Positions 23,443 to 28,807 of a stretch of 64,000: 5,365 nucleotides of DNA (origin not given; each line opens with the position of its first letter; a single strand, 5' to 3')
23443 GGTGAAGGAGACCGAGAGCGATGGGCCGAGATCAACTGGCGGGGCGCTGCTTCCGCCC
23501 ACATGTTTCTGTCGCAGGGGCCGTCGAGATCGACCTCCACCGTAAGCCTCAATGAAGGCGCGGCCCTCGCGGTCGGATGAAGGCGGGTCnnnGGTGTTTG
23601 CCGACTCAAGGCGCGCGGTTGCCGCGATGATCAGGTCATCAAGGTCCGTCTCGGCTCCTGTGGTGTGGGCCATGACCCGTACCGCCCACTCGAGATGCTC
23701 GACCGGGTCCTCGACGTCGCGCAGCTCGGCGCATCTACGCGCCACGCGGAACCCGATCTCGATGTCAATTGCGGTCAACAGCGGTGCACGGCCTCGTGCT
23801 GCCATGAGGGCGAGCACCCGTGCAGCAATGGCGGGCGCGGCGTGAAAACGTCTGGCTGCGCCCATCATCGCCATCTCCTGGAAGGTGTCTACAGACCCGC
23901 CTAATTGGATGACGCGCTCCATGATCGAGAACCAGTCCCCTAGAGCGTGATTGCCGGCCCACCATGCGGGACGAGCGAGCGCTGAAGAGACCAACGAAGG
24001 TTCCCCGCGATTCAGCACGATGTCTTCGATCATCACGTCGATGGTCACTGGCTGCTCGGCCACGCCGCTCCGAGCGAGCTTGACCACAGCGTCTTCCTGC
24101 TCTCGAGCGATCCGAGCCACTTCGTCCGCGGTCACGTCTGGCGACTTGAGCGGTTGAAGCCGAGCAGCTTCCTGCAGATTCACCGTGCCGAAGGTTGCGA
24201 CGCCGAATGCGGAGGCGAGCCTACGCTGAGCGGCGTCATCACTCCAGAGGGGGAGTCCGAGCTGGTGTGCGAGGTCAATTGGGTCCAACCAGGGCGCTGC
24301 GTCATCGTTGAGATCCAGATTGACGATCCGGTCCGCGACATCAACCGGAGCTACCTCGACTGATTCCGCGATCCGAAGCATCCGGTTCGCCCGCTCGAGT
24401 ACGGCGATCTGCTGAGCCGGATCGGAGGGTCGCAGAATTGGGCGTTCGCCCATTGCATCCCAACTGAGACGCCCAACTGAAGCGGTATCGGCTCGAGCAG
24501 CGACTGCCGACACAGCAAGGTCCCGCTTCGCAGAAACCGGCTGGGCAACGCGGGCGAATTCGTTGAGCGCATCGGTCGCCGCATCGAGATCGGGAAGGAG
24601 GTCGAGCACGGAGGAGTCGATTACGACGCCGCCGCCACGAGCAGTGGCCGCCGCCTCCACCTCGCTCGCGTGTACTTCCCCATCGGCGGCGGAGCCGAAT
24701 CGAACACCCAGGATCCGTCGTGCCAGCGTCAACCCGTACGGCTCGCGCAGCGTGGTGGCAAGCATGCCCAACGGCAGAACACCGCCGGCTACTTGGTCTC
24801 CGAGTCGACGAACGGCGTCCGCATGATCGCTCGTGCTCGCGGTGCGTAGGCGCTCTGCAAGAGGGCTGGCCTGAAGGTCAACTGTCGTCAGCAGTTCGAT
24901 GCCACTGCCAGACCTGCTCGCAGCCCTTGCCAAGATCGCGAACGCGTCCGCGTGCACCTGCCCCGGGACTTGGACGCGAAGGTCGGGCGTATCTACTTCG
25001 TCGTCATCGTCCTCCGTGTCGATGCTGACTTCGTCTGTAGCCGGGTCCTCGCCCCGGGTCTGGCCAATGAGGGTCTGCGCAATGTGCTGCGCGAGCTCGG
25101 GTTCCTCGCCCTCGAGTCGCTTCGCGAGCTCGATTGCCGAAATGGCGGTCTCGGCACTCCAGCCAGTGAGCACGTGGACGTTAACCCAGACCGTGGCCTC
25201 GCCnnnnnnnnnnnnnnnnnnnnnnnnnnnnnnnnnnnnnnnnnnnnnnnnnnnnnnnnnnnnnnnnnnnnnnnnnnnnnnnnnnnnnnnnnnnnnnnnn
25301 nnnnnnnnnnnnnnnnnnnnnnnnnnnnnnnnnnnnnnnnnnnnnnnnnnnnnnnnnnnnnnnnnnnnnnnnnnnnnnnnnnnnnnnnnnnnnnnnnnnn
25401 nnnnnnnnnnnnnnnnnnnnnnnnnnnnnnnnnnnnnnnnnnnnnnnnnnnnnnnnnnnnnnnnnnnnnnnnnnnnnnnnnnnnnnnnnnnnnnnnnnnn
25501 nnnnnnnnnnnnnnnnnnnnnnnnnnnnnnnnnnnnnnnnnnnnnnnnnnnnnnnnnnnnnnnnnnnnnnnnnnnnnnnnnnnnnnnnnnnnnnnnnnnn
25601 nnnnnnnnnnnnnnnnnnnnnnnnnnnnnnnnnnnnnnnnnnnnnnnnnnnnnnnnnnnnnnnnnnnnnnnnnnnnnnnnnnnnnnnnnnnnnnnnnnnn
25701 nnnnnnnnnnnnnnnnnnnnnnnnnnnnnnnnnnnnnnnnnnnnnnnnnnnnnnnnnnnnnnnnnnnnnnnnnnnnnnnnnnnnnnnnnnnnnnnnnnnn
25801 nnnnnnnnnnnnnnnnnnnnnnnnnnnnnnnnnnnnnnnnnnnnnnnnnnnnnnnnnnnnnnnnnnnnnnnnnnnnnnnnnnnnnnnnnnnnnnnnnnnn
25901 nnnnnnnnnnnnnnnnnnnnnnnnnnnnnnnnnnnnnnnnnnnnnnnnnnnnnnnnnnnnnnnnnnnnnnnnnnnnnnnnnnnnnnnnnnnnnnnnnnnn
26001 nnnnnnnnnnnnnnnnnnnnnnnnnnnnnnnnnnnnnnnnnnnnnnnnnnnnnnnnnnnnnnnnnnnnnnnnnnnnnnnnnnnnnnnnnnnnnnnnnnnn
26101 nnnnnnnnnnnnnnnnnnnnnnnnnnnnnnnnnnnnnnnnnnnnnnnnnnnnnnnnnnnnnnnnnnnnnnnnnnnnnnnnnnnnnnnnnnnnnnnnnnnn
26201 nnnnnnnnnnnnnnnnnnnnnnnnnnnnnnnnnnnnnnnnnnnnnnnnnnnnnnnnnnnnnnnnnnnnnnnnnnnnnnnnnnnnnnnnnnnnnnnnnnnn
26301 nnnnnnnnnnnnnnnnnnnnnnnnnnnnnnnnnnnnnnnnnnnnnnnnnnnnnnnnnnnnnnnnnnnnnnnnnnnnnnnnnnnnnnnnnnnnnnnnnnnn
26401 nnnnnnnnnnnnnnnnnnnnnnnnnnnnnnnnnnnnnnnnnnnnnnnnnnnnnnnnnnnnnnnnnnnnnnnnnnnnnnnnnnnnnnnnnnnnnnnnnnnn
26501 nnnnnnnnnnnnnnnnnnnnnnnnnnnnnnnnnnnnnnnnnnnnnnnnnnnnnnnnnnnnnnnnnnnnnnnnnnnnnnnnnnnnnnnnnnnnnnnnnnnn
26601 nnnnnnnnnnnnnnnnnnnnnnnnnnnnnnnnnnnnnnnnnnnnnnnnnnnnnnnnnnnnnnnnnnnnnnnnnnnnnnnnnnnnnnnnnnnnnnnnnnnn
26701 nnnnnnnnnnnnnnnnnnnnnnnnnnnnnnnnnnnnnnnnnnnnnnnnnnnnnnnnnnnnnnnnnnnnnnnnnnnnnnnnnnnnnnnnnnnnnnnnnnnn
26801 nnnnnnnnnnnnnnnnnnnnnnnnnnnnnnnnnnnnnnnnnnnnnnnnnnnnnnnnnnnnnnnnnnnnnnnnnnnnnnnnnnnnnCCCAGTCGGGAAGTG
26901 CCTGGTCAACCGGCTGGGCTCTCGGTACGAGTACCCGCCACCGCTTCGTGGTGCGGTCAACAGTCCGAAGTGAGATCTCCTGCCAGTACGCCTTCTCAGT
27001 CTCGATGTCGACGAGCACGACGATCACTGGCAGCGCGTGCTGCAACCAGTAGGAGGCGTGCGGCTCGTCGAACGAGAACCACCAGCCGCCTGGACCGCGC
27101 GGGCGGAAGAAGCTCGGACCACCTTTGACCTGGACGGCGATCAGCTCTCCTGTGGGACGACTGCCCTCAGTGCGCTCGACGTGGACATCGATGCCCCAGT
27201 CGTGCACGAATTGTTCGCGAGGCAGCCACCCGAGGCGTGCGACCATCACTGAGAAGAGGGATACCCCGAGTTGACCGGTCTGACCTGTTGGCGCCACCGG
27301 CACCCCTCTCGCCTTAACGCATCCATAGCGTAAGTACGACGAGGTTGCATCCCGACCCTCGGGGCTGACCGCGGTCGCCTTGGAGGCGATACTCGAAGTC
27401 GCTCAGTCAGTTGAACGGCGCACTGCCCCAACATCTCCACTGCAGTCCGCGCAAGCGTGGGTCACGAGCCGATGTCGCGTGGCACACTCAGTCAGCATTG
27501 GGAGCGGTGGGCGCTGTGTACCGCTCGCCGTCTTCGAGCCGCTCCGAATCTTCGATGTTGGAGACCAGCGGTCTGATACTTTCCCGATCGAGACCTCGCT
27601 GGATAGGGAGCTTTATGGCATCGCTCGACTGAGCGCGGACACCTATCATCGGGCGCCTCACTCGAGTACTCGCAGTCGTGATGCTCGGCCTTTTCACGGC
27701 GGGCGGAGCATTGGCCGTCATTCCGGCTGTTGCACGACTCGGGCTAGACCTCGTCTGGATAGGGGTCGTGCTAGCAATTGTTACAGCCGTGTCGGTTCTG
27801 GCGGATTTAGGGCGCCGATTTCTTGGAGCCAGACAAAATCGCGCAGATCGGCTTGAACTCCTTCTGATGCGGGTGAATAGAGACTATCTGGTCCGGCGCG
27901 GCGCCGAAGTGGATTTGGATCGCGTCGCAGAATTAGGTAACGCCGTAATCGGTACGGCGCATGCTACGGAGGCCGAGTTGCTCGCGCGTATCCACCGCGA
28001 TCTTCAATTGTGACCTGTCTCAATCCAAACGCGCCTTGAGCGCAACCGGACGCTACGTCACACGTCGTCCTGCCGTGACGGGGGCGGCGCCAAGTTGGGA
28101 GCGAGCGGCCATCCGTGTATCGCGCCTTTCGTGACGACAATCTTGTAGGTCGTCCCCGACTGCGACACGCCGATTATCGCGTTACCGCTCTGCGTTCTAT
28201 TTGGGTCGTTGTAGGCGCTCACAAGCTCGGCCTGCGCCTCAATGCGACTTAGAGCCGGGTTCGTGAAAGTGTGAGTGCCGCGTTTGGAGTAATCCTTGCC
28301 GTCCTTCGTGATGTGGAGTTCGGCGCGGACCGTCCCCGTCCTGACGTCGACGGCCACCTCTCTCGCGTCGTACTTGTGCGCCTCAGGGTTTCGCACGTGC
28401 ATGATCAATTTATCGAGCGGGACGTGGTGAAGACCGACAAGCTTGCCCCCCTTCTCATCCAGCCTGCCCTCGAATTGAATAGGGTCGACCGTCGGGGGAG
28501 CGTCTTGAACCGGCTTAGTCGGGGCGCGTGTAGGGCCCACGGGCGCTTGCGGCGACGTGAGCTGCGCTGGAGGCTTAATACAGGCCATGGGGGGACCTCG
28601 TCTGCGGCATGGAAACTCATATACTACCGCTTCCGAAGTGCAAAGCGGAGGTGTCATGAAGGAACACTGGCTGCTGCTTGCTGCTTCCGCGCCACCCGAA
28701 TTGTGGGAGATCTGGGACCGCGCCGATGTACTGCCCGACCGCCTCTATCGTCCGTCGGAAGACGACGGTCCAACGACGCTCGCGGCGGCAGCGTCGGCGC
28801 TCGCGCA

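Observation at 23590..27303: Single-gene dual-effector protein: DUF4365 nuclease - TPR - PIN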

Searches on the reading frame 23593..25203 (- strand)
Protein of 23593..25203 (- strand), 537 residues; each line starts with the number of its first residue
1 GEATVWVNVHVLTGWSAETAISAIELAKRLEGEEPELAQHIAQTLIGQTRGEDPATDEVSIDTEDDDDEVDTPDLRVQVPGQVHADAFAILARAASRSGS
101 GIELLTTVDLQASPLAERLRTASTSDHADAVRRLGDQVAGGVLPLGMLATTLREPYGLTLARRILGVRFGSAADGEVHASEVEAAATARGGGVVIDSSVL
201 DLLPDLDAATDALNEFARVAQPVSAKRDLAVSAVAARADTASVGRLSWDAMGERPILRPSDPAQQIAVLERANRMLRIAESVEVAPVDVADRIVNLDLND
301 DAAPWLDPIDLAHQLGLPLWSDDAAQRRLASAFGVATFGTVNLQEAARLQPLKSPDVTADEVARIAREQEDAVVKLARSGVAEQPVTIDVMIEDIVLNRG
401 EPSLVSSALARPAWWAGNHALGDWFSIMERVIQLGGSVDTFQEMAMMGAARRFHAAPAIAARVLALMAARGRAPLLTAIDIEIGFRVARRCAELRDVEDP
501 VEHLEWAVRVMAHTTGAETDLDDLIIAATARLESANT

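Call 50: predict_structure(alignment_id=A2)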
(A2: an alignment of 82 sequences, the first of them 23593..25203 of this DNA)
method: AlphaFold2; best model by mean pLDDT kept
length: 537 residues; sequences in the alignment: 82
mean_pLDDT: 92.2   pTM: 0.91
mean pLDDT of the five models: 92.2, 90.9, 90.8, 90.7, 90.4
residues with pLDDT >= 90: 440; 70-90: 64; 50-70: 30; < 50: 3
segments of 3 or more residues with pLDDT < 50: none
pLDDT, mean of each block of 10 residues (from residue 1): 93 95 98 95 96 72 59 90 97 85 63 76 80 93 96 96 94 95 98 98 94 97 97 96 89 88 96 98 91 76 96 97 97 97 97 97 97 96 95 98 96 91 95 96 97 96 97 89 96 95 97 90 97 83
secondary structure, 60 per line:
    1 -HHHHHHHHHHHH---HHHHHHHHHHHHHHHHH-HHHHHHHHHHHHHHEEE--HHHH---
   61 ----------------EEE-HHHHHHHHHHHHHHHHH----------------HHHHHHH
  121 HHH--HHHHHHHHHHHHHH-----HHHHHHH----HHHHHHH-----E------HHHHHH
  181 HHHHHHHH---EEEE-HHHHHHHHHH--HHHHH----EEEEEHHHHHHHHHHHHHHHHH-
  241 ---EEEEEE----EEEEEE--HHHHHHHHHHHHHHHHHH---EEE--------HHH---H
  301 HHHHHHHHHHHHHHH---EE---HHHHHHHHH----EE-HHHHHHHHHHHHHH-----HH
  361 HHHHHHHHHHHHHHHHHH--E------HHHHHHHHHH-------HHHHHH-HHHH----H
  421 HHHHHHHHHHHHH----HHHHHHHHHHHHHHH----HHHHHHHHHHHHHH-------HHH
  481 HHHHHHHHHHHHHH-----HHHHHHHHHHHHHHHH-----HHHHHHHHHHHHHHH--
elements in order: H2-13 H17-33 H35-48 E49-51 H54-57 E77-79 H81-97 H114-123 H126-139 H145-151 H156-162 H175-188 E192-195 H197-206 H209-213 E218-222 H223-239 E244-249 E254-259 H262-279 E283-285 H300-315 H324-332 H340-353 H359-378 H388-397 H405-410 H412-415 H420-433 H438-452 H457-470 H478-494 H500-515 H521-535

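Call 53: fold_search(model_id=the predicted structure, library=pdb)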
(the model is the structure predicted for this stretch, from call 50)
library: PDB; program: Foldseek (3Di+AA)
matches with E <= 10: 362; with E <= 0.001: 0
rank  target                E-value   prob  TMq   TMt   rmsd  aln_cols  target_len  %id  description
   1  1o4w                  3.2e-02  1.00  0.18  0.68   4.3       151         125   17  CRYSTAL STRUCTURE OF a PIN (PILT N-TERMINUS) DOMAIN CONTAINING PROTEIN (AF0591) FROM ARCHAEOGLOBUS FULGIDUS AT 1.90 A RE (released 2003-07-29)
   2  3ix7_B                5.3e-02  1.00  0.19  0.61   5.0       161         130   19  Crystal structure of a domain of functionally unknown protein from Thermus thermophilus HB8 (released 2009-09-22)
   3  8ga7                  5.7e-02  0.12  0.09  0.10  25.4       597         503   14  Geometrically programmable nanomaterial construction using regularized protein building blocks (released 2024-03-13)
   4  3ix7_A                6.0e-02  1.00  0.18  0.61   6.3       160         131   23  Crystal structure of a domain of functionally unknown protein from Thermus thermophilus HB8 (released 2009-09-22)
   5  3i8o                  1.0e-01  0.99  0.16  0.49   8.5       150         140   14  A domain of a functionally unknown protein from Methanocaldococcus jannaschii DSM 2661. (released 2009-07-21)
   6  5f4h_B                1.2e-01  1.00  0.17  0.20   5.4       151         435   12  Archael RuvB-like Holiday junction helicase (released 2016-12-21)
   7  5f4h_A                1.3e-01  0.99  0.17  0.20   5.3       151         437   12  Archael RuvB-like Holiday junction helicase (released 2016-12-21)
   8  5f4h_C                1.5e-01  0.99  0.17  0.20   5.3       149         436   12  Archael RuvB-like Holiday junction helicase (released 2016-12-21)
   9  4mb0_B                1.8e-01  0.38  0.14  0.24  16.1       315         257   10  Crystal structure of TON1374 (released 2014-08-06)
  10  8fiq_A                2.5e-01  0.63  0.13  0.28  12.7       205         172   18  Multi-state design of two-state switchable hinge proteins (released 2023-08-16)
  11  5h7c_A                2.6e-01  0.16  0.12  0.15  25.1       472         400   13  Crystal structure of a repeat protein with two Protein A-DHR14 repeat modules (released 2017-06-28)
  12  8fin_B                3.0e-01  0.51  0.11  0.25  13.3       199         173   20  Multi-state design of two-state switchable hinge proteins (released 2023-08-16)
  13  3pm6_A                3.2e-01  0.12  0.09  0.14  16.5       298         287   13  Crystal structure of a putative fructose-1,6-biphosphate aldolase from Coccidioides immitis solved by combined SAD MR (released 2010-12-15)
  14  2mdt_MODEL_1_A        3.4e-01  0.91  0.14  0.50   8.1       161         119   15  a PilT N-terminus domain protein SSO1118 from hyperthemophilic archaeon Sulfolobus solfataricus P2 (released 2013-11-20)
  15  1y82_B                3.8e-01  0.94  0.17  0.53   8.3       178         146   13  Conserved hypothetical protein Pfu-367848-001 from Pyrococcus furiosus (released 2005-01-25)
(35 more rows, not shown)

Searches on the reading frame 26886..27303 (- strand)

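Call 24: search_solved_structures(query=window:26886-27303:-, max_evalue=10, show_alignments=3)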
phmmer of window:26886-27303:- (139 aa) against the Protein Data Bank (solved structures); distinct sequences matched with E-value up to 10: 8.
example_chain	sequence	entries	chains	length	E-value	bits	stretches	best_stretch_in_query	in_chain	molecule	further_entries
9qbq_A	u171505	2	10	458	2e-05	27.7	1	9-111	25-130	DUF4365 domain-containing protein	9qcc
9jsb_D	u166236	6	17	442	0.00086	22.4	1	11-112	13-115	DREN-APAZ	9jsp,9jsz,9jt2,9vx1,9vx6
9qbp_A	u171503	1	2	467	0.0036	20.4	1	9-111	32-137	DUF4365 domain-containing protein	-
8z0t_A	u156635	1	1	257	0.11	15.6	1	80-131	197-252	High affinity immunoglobulin epsilon receptor subunit alpha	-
8ywa_A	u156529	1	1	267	0.11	15.6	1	80-131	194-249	High affinity immunoglobulin epsilon receptor subunit alpha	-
8k7r_A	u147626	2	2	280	0.12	15.5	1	80-131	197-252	High affinity immunoglobulin epsilon receptor subunit alpha | FCER1A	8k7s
5zg8_A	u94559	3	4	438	0.33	14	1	25-107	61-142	Asparagine--tRNA ligase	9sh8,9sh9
7ogp_E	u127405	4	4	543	1.1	12.3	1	24-79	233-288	PHIKZ123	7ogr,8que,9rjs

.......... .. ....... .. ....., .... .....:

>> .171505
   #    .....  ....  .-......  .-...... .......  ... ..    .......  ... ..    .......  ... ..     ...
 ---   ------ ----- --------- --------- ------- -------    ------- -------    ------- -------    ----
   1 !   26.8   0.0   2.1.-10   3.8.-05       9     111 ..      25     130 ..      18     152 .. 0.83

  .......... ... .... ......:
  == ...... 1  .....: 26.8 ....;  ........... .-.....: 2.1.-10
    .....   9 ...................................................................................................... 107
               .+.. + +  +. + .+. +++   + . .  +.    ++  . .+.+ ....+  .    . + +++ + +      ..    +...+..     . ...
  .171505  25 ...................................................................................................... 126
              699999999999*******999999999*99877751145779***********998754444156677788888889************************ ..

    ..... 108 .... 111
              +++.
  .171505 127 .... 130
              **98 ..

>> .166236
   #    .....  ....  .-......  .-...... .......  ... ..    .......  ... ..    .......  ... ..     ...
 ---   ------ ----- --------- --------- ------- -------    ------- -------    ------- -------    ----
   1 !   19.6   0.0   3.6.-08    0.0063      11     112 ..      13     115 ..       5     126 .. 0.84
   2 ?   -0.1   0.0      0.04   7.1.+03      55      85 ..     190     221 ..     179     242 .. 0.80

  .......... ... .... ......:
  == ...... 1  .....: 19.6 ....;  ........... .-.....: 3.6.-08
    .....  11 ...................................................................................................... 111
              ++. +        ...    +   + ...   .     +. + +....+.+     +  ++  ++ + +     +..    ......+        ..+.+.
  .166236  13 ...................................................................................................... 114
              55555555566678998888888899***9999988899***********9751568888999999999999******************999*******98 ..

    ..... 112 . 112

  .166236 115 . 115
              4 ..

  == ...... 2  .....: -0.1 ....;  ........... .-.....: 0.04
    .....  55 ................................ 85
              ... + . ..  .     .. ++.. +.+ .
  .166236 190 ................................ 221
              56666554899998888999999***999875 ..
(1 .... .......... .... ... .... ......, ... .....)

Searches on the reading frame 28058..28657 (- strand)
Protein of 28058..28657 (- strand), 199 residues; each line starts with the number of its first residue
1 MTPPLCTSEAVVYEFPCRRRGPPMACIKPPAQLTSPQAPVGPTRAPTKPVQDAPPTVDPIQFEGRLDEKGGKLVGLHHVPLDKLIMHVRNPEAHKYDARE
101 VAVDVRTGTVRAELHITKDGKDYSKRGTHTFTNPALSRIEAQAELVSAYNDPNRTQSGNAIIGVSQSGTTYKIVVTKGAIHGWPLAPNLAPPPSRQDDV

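Call 10: search_protein_families(library=pfam, proteins=[window:28058-28657:-], max_evalue=0.01)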
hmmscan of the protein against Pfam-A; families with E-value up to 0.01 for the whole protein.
window:28058-28657:- (199 aa): 1 family
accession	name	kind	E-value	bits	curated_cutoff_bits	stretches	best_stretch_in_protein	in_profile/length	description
PF14436.11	EndoU_bacteria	-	1.1e-05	26.2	25.3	1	63-186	10-129/129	Bacterial EndoU nuclease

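Call 83: search_protein_families(library=padloc, proteins=[window:28058-28657:-], max_evalue=0.001)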
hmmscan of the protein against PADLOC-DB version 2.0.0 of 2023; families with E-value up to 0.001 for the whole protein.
window:28058-28657:- (199 aa): 0 families
